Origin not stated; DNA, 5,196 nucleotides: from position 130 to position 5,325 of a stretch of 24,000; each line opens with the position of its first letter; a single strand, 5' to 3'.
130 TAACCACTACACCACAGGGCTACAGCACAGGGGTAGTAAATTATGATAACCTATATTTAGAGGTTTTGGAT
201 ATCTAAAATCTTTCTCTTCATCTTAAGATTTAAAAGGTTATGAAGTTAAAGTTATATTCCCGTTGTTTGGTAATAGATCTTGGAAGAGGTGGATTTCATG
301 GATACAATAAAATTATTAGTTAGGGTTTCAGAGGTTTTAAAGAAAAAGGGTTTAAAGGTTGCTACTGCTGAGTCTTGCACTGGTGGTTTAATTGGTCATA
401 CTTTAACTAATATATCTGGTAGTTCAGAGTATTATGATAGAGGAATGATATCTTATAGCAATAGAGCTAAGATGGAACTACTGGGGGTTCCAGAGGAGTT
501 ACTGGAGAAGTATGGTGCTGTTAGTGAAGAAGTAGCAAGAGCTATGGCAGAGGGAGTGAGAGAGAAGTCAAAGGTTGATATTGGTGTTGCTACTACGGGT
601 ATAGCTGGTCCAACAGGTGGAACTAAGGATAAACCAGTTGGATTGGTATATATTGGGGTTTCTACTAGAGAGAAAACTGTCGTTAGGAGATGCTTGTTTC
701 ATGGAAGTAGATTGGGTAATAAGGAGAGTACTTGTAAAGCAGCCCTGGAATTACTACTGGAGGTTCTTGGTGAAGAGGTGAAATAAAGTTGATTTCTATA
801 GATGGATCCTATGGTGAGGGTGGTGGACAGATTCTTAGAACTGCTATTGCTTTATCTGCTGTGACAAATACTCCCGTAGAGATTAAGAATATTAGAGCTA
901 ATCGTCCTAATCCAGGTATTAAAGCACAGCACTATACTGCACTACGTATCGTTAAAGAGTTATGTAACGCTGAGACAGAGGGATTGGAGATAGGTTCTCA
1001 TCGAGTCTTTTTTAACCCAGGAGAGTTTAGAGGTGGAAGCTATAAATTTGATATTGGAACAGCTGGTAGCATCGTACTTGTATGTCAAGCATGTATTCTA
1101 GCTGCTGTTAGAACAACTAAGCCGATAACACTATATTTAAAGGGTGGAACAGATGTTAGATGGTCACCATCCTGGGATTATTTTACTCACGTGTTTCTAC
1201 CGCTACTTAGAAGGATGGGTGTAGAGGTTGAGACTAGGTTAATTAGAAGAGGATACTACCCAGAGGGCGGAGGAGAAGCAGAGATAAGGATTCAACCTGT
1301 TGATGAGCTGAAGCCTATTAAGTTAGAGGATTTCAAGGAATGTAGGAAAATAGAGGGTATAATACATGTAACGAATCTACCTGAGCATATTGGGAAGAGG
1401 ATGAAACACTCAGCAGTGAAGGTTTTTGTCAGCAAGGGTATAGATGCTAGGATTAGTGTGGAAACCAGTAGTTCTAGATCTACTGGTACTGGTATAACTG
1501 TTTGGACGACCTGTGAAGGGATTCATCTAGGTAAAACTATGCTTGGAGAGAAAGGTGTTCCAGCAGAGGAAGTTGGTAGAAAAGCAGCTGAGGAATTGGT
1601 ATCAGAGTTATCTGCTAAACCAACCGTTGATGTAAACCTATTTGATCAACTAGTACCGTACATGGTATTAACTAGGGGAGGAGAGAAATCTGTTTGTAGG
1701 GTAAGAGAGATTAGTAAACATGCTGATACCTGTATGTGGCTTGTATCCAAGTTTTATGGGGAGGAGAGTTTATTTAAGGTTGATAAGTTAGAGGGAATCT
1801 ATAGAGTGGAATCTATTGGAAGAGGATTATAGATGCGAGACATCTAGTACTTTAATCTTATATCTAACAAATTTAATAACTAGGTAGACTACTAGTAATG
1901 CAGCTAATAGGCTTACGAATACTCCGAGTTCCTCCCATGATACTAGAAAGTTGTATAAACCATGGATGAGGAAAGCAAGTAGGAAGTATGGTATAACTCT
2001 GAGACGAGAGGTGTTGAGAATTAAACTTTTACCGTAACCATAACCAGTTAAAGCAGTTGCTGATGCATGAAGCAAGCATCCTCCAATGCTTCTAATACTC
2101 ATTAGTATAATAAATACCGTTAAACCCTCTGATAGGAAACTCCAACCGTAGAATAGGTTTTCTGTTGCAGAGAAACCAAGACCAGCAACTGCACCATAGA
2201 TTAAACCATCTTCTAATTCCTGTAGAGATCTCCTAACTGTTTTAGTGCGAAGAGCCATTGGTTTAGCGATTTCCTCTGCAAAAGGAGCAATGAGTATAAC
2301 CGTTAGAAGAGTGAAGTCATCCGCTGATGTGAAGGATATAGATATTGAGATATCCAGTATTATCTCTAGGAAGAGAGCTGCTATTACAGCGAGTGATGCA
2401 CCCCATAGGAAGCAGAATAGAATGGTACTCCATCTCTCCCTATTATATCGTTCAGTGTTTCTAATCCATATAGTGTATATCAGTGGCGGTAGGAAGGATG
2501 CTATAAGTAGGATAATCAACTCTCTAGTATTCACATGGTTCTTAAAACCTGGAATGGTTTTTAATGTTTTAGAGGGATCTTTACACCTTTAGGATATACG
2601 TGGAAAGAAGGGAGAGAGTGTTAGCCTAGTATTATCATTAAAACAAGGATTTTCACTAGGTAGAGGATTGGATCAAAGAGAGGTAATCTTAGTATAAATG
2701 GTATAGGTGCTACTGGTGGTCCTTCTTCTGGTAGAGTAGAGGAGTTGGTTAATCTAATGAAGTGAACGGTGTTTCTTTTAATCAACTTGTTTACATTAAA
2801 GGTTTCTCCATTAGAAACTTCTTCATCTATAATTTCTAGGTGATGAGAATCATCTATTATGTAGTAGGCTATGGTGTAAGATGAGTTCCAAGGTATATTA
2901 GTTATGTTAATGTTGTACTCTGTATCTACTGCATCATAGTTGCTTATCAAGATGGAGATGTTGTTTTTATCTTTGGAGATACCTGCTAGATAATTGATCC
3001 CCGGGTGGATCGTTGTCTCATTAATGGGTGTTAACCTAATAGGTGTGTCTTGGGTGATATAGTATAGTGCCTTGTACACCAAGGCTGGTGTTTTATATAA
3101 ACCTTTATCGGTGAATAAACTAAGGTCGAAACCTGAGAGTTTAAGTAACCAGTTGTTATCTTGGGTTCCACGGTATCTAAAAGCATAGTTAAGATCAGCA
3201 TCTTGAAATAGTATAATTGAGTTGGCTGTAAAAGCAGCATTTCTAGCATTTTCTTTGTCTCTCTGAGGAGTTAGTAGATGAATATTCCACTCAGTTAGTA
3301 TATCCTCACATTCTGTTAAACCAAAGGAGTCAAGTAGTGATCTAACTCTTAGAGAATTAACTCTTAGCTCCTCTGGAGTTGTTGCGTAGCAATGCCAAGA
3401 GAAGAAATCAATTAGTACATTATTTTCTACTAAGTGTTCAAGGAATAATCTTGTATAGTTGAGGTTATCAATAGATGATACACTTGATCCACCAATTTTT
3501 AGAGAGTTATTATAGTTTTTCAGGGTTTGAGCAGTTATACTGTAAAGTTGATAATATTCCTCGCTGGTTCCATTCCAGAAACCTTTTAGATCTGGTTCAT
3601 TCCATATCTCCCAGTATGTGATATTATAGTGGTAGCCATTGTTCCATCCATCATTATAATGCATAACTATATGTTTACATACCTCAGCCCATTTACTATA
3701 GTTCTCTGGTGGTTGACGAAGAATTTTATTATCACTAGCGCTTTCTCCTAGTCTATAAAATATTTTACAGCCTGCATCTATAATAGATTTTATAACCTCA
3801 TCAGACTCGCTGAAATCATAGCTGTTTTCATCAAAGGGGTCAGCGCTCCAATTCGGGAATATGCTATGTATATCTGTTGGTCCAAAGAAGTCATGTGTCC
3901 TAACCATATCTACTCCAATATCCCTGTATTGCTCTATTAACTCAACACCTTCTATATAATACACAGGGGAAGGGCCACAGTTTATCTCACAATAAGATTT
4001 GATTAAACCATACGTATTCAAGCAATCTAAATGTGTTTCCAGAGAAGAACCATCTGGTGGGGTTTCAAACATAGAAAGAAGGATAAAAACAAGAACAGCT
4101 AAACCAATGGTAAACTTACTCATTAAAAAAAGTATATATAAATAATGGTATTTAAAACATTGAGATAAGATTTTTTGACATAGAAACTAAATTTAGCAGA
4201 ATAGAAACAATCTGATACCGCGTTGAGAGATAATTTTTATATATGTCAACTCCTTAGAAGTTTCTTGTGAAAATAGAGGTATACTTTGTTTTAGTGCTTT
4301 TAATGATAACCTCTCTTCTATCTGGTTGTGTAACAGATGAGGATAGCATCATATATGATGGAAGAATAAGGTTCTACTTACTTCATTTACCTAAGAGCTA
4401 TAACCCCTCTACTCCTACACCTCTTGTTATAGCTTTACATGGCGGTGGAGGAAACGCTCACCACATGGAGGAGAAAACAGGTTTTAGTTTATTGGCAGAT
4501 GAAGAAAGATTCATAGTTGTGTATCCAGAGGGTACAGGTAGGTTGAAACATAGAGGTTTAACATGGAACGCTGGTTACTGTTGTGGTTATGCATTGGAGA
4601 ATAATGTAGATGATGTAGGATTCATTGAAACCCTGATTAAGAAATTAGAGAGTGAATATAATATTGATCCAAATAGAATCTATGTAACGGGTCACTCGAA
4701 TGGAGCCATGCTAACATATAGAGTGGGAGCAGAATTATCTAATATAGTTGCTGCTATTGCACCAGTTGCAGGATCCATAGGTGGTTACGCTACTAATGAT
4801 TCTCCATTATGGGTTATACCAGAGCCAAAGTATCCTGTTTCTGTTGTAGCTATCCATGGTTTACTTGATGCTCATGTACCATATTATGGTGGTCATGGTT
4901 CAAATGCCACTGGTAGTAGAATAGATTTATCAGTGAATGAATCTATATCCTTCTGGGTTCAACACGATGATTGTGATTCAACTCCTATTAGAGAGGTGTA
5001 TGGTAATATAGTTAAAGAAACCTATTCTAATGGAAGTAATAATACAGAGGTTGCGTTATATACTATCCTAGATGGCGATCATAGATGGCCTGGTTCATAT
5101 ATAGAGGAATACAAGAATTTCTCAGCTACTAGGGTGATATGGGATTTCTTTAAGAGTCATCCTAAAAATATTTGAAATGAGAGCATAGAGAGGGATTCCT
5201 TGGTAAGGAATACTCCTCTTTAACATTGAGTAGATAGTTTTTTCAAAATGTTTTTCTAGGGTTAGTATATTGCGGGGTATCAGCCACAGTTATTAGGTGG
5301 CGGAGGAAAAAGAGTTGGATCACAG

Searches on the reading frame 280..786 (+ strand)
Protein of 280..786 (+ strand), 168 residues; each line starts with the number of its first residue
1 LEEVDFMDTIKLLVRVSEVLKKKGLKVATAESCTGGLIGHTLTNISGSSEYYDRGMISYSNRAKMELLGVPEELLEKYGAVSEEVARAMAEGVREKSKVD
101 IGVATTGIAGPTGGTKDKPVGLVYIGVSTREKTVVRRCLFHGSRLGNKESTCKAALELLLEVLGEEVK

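Call 8: search_protein_families(library=pfam, proteins=[window:280-786:+], max_evalue=0.01)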
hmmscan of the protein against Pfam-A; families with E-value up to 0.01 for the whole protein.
window:280-786:+ (168 aa): 2 families
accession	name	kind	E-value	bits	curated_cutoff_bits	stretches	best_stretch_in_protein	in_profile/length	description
PF02464.23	CinA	-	1.2e-60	204.1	23.5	1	14-163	6-155/155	Competence-damaged protein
PF06787.16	HcgF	-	2.5e-05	24.6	25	1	83-108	86-111/163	FeGP cofactor biosynthesis protein HcgF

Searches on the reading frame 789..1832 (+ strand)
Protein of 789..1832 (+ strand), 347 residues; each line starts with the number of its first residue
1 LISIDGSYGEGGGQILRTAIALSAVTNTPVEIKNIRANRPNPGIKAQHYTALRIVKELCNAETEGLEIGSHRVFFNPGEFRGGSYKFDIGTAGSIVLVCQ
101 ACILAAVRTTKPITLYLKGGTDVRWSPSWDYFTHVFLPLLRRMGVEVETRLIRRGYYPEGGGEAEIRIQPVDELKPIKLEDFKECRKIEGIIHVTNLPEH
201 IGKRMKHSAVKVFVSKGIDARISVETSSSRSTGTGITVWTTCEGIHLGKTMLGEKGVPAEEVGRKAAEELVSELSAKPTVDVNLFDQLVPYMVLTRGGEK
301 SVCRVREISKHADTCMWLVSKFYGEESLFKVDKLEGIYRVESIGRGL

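Call 8: search_protein_families(library=pfam, proteins=[window:789-1832:+], max_evalue=0.01)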
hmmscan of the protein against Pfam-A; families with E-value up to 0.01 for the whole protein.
window:789-1832:+ (347 aa): 2 families
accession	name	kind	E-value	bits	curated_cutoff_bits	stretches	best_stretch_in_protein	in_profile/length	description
PF01137.26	RTC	-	4.3e-80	268.5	27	1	8-324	1-216/221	RNA 3'-terminal phosphate cyclase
PF05189.18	RTC_insert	-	8.6e-20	71.5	23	1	182-274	3-101/102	RNA 3'-terminal phosphate cyclase (RTC), insert domain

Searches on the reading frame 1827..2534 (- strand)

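Call 8: search_protein_families(library=pfam, proteins=[window:1827-2534:-], max_evalue=0.01)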
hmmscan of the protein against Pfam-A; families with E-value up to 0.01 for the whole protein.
window:1827-2534:- (235 aa): 1 family
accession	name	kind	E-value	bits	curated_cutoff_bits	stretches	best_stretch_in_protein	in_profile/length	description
PF13367.11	PrsW-protease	-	4.9e-34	118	23.5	1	33-216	1-190/196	PrsW family intramembrane metalloprotease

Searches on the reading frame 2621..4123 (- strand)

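Call 8: search_protein_families(library=pfam, proteins=[window:2621-4123:-], max_evalue=0.01)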
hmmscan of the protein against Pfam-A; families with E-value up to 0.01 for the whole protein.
window:2621-4123:- (500 aa): 2 families
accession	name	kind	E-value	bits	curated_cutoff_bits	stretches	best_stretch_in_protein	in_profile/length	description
PF01229.23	Glyco_hydro_39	-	2.2e-23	83.2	26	1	65-249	42-229/472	Glycosyl hydrolases family 39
PF11790.14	Glyco_hydro_cc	-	4.5e-05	23.6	21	1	167-300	65-190/237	Glycosyl hydrolase catalytic core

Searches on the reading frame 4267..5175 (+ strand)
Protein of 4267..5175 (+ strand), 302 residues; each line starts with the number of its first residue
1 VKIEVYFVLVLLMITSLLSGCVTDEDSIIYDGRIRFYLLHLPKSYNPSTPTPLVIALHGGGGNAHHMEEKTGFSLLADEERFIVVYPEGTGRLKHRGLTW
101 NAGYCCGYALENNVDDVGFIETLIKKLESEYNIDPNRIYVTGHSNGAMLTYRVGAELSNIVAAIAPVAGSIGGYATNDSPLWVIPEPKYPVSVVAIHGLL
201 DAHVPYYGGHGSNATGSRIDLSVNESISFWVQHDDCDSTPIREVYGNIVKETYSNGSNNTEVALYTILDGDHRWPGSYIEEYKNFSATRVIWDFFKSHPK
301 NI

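Call 8: search_protein_families(library=pfam, proteins=[window:4267-5175:+], max_evalue=0.01)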
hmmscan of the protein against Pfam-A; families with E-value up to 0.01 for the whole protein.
window:4267-5175:+ (302 aa): 6 families
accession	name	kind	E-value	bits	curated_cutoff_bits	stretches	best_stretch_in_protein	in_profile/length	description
PF10503.15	Esterase_PHB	-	3.6e-10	39.9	23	1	49-175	14-136/219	Esterase PHB depolymerase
PF00756.26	Esterase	-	1.7e-05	25.1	22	1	39-148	12-127/251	Putative esterase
PF20434.5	BD-FAE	-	2.2e-05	24.5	26.8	0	124-154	77-107/215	BD-FAE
PF00326.27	Peptidase_S9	-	6.7e-05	22.9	22.6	1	82-169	15-97/213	Prolyl oligopeptidase family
PF02230.22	Abhydrolase_2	-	0.00025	21.4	23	1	50-208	13-174/217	Phospholipase/Carboxylesterase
PF07859.19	Abhydrolase_3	-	0.0072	16.5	25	0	124-156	60-91/210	alpha/beta hydrolase fold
